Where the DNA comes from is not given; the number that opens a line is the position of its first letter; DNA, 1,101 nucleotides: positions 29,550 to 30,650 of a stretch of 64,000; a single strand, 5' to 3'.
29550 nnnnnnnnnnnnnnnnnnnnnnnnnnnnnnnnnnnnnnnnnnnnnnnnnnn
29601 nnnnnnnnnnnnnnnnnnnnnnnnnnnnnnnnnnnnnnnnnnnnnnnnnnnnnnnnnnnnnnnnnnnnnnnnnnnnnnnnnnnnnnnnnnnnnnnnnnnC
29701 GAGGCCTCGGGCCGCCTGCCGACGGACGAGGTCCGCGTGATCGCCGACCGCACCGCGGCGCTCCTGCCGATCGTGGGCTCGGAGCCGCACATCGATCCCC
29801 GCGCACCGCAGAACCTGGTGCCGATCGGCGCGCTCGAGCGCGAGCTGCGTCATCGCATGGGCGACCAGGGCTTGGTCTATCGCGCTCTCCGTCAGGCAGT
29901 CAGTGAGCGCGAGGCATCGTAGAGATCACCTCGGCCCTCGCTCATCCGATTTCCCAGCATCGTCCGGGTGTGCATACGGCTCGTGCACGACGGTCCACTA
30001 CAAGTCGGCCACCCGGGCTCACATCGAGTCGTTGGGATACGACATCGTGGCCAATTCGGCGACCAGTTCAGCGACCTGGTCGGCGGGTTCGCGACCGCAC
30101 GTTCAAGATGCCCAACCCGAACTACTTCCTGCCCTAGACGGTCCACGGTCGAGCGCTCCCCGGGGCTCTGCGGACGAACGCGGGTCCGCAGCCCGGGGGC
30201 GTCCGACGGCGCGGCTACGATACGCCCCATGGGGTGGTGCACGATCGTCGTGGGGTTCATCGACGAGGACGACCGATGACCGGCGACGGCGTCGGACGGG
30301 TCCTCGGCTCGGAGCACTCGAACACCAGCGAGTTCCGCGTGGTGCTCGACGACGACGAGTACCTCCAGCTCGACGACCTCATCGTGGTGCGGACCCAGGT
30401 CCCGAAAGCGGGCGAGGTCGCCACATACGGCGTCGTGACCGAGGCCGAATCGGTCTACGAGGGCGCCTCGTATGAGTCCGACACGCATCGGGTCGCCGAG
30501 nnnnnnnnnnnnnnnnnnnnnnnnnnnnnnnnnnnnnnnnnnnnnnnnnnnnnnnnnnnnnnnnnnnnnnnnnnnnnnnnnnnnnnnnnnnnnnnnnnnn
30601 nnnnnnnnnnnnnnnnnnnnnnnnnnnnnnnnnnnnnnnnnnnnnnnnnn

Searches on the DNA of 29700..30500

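Call 67: search_rna_families(source=window, start=29700, end=30500, threshold=evalue, max_evalue=1)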
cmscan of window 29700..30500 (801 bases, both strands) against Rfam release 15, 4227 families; matches with E-value up to 1: 0.
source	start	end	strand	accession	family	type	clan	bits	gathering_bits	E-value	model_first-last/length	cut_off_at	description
